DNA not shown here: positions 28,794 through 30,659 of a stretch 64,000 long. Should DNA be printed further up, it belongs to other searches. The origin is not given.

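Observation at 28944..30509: CPBP (CAAX-protease/Abi) intramembrane metalloprotease fused to a NUDIX hydrolase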

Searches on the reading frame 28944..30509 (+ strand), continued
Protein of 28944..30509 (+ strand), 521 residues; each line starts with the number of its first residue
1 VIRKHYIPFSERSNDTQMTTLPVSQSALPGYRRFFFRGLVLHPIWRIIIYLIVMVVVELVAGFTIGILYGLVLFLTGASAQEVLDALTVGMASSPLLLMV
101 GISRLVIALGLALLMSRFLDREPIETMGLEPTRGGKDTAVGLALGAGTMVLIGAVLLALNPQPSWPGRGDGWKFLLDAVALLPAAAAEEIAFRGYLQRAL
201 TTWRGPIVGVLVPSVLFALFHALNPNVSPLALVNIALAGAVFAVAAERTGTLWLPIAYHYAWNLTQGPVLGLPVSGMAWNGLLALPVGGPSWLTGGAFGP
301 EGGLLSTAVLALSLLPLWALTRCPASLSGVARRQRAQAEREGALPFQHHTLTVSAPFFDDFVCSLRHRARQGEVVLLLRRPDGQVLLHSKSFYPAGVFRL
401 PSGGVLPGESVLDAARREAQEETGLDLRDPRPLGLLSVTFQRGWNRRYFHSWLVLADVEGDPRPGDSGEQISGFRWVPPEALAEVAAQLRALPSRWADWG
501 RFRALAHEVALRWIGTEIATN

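Call 14: search_protein_representatives(protein=window:28944-30509:+)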
Query: 521 residues. Proteins with E-value up to 0.001 (for the whole library): 10671; up to 1e-10: 5677; up to 1e-30: 91. The best 150 are listed.
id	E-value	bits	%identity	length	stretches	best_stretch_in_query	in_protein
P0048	1.1e-139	482.9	53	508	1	27-517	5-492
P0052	1.8e-120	419.5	57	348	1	173-510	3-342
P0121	4.8e-89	315.9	54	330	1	22-331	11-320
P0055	1.5e-69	251.5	40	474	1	41-514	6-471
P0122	3.4e-53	197.6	53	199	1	329-515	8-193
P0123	7.1e-52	193.2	46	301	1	32-329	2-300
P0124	1.2e-51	192.5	66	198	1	29-174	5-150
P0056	3.1e-47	177.9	43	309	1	31-321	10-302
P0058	2.2e-45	171.7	44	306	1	41-325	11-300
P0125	1.1e-44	169.5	42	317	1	32-322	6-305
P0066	6.4e-42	160.3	42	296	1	42-323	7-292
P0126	2.2e-40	155.3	39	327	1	32-317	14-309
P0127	3.5e-40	154.6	37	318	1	30-322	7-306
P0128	1.5e-39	152.5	41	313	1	40-314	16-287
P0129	8.4e-39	150.1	80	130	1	228-325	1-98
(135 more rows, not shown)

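Call 15: find_encoding_contigs(protein=P0055, flank=6000, max_places=2)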
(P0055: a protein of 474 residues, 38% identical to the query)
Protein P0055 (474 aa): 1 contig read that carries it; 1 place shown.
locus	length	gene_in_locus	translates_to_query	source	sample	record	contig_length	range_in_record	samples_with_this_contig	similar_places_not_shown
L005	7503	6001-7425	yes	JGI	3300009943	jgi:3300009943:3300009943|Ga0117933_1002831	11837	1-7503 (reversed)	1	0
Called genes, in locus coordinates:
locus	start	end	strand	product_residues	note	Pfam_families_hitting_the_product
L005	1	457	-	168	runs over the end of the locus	PF02870:Methyltransf_1N, PF01035:DNA_binding_1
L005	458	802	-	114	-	-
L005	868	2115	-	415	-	PF00109:ketoacyl-synt, PF00108:Thiolase_N (faint), PF02801:Ketoacyl-synt_C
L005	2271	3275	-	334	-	PF02504:FA_synthesis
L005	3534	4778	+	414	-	PF00109:ketoacyl-synt, PF02801:Ketoacyl-synt_C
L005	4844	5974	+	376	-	PF08545:ACP_syn_III, PF08541:ACP_syn_III_C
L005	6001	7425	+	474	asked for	PF02517:Rce1-like, PF00293:NUDIX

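Call 16: find_encoding_contigs(protein=P0047, flank=8000, max_places=2)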
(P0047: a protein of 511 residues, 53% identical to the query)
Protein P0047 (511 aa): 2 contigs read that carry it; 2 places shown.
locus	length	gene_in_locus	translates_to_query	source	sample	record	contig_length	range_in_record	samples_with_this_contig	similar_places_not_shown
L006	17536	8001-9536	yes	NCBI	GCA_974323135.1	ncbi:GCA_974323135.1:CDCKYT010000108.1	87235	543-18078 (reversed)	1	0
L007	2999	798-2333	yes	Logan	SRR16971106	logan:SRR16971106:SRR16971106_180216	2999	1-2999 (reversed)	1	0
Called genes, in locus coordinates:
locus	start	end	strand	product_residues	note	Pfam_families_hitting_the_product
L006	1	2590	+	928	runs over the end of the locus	PF00912:Transgly, PF00905:Transpeptidase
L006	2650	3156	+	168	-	PF02367:TsaE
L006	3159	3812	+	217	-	PF00814:TsaD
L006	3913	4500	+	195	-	PF00583:Acetyltransf_1, PF13302:Acetyltransf_3 (weak), PF13508:Acetyltransf_7, PF13673:Acetyltransf_10, PF08445:FR47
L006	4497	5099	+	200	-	PF03167:UDG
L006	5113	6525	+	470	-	PF03951:Gln-synt_N, PF00120:Gln-synt_C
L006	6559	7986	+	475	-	PF02878:PGM_PMM_I, PF02879:PGM_PMM_II, PF02880:PGM_PMM_III, PF00408:PGM_PMM_IV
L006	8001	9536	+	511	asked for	PF02517:Rce1-like, PF00293:NUDIX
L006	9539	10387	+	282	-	PF13302:Acetyltransf_3 (weak), PF00583:Acetyltransf_1, PF13673:Acetyltransf_10, PF13508:Acetyltransf_7, PF08445:FR47 (weak)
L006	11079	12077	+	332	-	PF03417:AAT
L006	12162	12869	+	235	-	PF00072:Response_reg, PF00486:Trans_reg_C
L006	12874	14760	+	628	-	PF16736:sCache_like (weak), PF00672:HAMP, PF00989:PAS (weak), PF08448:PAS_4, PF13188:PAS_8 (weak), PF13426:PAS_9 (weak), PF00512:HisKA, PF02518:HATPase_c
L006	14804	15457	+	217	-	-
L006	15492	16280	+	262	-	PF00561:Abhydrolase_1, PF12146:Hydrolase_4, PF12697:Abhydrolase_6, PF06821:Ser_hydrolase (faint)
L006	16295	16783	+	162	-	PF03358:FMN_red (weak), PF12724:Flavodoxin_5 (faint)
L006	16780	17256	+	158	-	PF00258:Flavodoxin_1, PF12724:Flavodoxin_5 (weak)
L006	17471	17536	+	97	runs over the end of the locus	-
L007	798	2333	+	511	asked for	PF02517:Rce1-like, PF00293:NUDIX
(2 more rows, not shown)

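Call 21: find_encoding_contigs(protein=P0056, flank=6000, max_places=2)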
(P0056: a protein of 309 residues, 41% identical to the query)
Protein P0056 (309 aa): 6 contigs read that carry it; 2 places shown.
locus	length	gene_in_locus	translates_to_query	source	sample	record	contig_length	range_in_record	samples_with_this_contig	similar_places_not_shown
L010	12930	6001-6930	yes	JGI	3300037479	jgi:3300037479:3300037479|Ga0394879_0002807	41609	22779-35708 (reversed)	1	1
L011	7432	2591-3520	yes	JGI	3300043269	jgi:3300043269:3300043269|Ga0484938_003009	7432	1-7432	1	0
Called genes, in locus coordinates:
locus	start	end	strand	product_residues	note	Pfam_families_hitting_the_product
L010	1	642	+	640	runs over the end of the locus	PF00496:SBP_bac_5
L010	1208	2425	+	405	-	PF00528:BPD_transp_1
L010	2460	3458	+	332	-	PF12911:OppC_N, PF00528:BPD_transp_1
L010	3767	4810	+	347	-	PF00005:ABC_tran, PF13304:AAA_21 (weak), PF08352:oligo_HPY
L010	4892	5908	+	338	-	PF00005:ABC_tran, PF08352:oligo_HPY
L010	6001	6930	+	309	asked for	PF02517:Rce1-like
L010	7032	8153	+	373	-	PF00072:Response_reg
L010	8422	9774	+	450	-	PF00483:NTP_transferase, PF01128:IspD, PF12804:NTP_transf_3, PF25084:LbH_EIF2B (weak), PF25087:GMPPB_C (faint), PF00132:Hexapep, PF14602:Hexapep_2 (faint), PF00132:Hexapep (weak)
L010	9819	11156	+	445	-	PF01595:CNNM, PF00571:CBS, PF03471:CorC_HlyC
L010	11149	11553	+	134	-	PF00383:dCMP_cyt_deam_1, PF08211:dCMP_cyt_deam_2, PF26947:CDL (weak)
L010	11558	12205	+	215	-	PF00891:Methyltransf_2, PF13489:Methyltransf_23, PF13847:Methyltransf_31 (weak), PF08241:Methyltransf_11, PF08242:Methyltransf_12, PF13649:Methyltransf_25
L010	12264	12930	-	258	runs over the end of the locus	PF01182:Glucosamine_iso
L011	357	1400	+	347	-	PF00005:ABC_tran, PF13304:AAA_21 (weak), PF08352:oligo_HPY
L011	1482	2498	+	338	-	PF00005:ABC_tran, PF08352:oligo_HPY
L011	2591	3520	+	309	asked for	PF02517:Rce1-like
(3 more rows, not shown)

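Call 25: find_related_loci(query=A1, collection=genome_contigs, flank=8000)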
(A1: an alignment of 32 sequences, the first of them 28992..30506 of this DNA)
Query A1 (505 aa) in genome_contigs; peptide patterns used: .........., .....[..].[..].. (x = any residue, [..] = any of these).
599 stretches matched a pattern (row limit reached: there are more); 577 encode a relative of the query (tblastn E <= 1e-3); the best 80 are kept; 80 distinct loci.
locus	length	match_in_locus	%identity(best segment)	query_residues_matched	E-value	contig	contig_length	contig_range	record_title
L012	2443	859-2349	80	2-498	0e+0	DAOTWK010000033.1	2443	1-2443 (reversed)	MAG TPA_asm: Anaerolineae bacterium isolate H12_134 k73_1582863, whole genome shotgun sequence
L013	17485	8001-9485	78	2-496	0e+0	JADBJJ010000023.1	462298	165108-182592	MAG: Chloroflexota bacterium isolate Tumba.bins.32 NODE_33_length_462298_cov_157.75, whole genome shotgun sequence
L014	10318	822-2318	79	1-499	0e+0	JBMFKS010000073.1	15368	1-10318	MAG: Anaerolineae bacterium isolate KM4336-29 NODE_73_length_15368_cov_7.417304, whole genome shotgun sequence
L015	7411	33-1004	80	174-502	2e-159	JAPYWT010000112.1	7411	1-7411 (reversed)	MAG: Thermoflexus sp. isolate RSWP15 scaffold_1916_c1, whole genome shotgun sequence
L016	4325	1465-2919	58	15-498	6e-140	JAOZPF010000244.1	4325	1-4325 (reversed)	MAG: Anaerolineae bacterium isolate GMC4.metabat2.178_sub GMC4_42663_length_4325_cov_7.042623, whole genome shotgun sequ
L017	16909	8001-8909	41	16-310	1e-49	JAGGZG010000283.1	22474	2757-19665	MAG: Anaerolineae bacterium isolate AUK198 PB_MBMC_152_c_000000000279, whole genome shotgun sequence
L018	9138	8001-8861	40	12-287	1e-46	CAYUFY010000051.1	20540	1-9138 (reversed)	MAG TPA_asm: uncultured Anaerolineales bacterium isolate binchicken_co186_156 genome assembly, contig: NODE_3077_length_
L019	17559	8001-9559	54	7-493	2e-75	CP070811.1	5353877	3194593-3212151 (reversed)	MAG: Anaerolineales bacterium isolate bin12 chromosome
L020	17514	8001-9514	40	16-500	7e-42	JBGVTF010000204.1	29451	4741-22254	MAG: Anaerolineae bacterium isolate S_237_B7 k127_347630, whole genome shotgun sequence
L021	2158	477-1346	38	16-299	5e-39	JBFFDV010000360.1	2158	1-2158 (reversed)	MAG: Anaerolineae bacterium isolate Mix_mud13.2021.11.53 k141_1902638_length_2158_cov_7.0000, whole genome shotgun seque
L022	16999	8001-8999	37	25-358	8e-37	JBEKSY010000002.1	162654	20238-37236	MAG: Anaerolineales bacterium isolate SPRUCE 545 SPRUCE_545_2, whole genome shotgun sequence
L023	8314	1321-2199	36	8-293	1e-36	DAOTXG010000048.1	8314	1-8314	MAG TPA_asm: Anaerolineales bacterium isolate H20_231 k125_1176844, whole genome shotgun sequence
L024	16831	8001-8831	31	29-301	2e-35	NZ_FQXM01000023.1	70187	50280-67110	Clostridium grantii DSM 8605, whole genome shotgun sequence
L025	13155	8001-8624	36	101-306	8e-35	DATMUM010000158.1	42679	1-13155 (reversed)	MAG TPA_asm: Mobilitalea sp. isolate SMAG_U13040 k141_81335, whole genome shotgun sequence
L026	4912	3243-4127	34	16-306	9e-35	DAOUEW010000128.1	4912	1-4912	MAG TPA_asm: Anaerolineae bacterium isolate N9_380 k139_325383, whole genome shotgun sequence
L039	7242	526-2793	38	16-446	7e-33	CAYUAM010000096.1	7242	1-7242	MAG TPA_asm: uncultured Anaerolineales bacterium isolate binchicken_co376_259 genome assembly, contig: NODE_13424_length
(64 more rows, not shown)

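Call 27: predict_structure(alignment_id=A1)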
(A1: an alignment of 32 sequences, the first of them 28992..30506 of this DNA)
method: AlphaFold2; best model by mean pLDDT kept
length: 505 residues; sequences in the alignment: 32
mean_pLDDT: 90.9   pTM: 0.89
mean pLDDT of the five models: 90.9, 90.3, 89.7, 88.6, 88.4
residues with pLDDT >= 90: 387; 70-90: 92; 50-70: 13; < 50: 13
segments of 3 or more residues with pLDDT < 50: 1-12
pLDDT, mean of each block of 10 residues (from residue 1): 38 73 89 96 92 90 84 73 95 96 93 89 97 95 82 91 96 97 95 97 89 95 97 96 98 93 90 87 93 96 90 94 89 96 82 85 97 95 96 96 97 96 94 96 93 94 97 96 97 92 56
secondary structure, 60 per line:
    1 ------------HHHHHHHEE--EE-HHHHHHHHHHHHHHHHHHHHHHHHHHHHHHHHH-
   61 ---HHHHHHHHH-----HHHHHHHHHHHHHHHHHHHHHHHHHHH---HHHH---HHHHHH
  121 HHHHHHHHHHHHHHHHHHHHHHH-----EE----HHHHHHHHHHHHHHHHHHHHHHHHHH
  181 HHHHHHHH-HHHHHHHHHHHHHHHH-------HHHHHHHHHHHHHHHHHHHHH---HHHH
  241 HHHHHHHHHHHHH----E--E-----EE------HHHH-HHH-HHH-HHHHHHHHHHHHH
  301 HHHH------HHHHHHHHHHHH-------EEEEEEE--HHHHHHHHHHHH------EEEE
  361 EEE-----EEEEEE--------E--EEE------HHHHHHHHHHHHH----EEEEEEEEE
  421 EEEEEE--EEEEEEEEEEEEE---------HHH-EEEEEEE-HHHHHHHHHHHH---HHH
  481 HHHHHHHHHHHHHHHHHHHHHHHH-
elements in order: H13-19 H27-59 H64-72 H78-104 H108-111 H115-143 H155-188 H190-205 H213-233 H237-253 H275-278 H288-304 H311-322 E330-336 H339-350 E357-363 E369-374 E386-388 H395-407 E412-426 E429-441 E455-461 H463-474 H478-504

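Call 37: fold_search(model_id=the predicted structure, library=pdb)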
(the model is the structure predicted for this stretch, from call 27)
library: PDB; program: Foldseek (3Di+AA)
matches with E <= 10: 675; with E <= 0.001: 405
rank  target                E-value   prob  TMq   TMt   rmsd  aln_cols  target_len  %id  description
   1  6o3p_B                2.7e-07  1.00  0.22  0.33   4.4       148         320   26  Crystal structure of the catalytic domain of mouse Nudt12 in complex with AMP and 3 Mg2+ ions (released 2019-05-29)
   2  6scx_C                3.3e-07  1.00  0.21  0.33   4.4       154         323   23  Crystal structure of the catalytic domain of human NUDT12 in complex with 7-methyl-guanosine-5'-triphosphate (released 2020-01-08)
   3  6scx_A                4.2e-07  1.00  0.21  0.32   4.4       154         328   23  Crystal structure of the catalytic domain of human NUDT12 in complex with 7-methyl-guanosine-5'-triphosphate (released 2020-01-08)
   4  6o3p_A                4.8e-07  1.00  0.20  0.32   4.7       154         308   23  Crystal structure of the catalytic domain of mouse Nudt12 in complex with AMP and 3 Mg2+ ions (released 2019-05-29)
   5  6scx_B                5.8e-07  1.00  0.21  0.32   4.4       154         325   23  Crystal structure of the catalytic domain of human NUDT12 in complex with 7-methyl-guanosine-5'-triphosphate (released 2020-01-08)
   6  8zb3_F                1.1e-06  1.00  0.20  0.32   6.0       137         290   22  Crystal structure of NudC from Mycobacterium abscessus (released 2024-12-11)
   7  8zb3_A                1.2e-06  1.00  0.20  0.32   6.0       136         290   21  Crystal structure of NudC from Mycobacterium abscessus (released 2024-12-11)
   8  8zb3_D                2.1e-06  1.00  0.19  0.33   6.0       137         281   20  Crystal structure of NudC from Mycobacterium abscessus (released 2024-12-11)
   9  3i7u_C                3.1e-06  1.00  0.20  0.66   5.5       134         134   24  Crystal structure of AP4A hydrolase (aq_158) from Aquifex aeolicus VF5 (released 2009-07-21)
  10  6vck_B                3.1e-06  1.00  0.22  0.59   5.3       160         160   23  Crystal structure of E.coli RppH-DapF in complex with GDP, Mg2+ and F- (released 2020-02-05)
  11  8zb3_B                3.1e-06  1.00  0.20  0.35   5.5       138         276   21  Crystal structure of NudC from Mycobacterium abscessus (released 2024-12-11)
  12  8zb4_A                3.4e-06  1.00  0.20  0.32   6.1       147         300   20  Crystal structure of NudC from Mycobacterium abscessus in complex with NAD (released 2024-12-11)
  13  6vcq                  3.6e-06  1.00  0.21  0.56   5.9       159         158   23  Crystal structure of E.coli RppH in complex with GTP (released 2020-02-05)
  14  6d1q_B                3.9e-06  1.00  0.22  0.59   5.7       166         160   22  Crystal structure of E. coli RppH-DapF complex, monomer (released 2018-05-23)
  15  7e44_A                4.5e-06  1.00  0.20  0.37   5.0       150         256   17  Crystal structure of NudC complexed with dpCoA (released 2021-07-28)
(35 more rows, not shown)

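Call 40: find_related_loci(query=A1, collection=viral_contigs, flank=5000)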
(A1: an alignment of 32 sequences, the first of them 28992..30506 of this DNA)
Query A1 (505 aa) in viral_contigs; peptide patterns used: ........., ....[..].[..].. (x = any residue, [..] = any of these).
15 stretches matched a pattern, but none encodes a relative of the query by tblastn (E <= 1e-3).
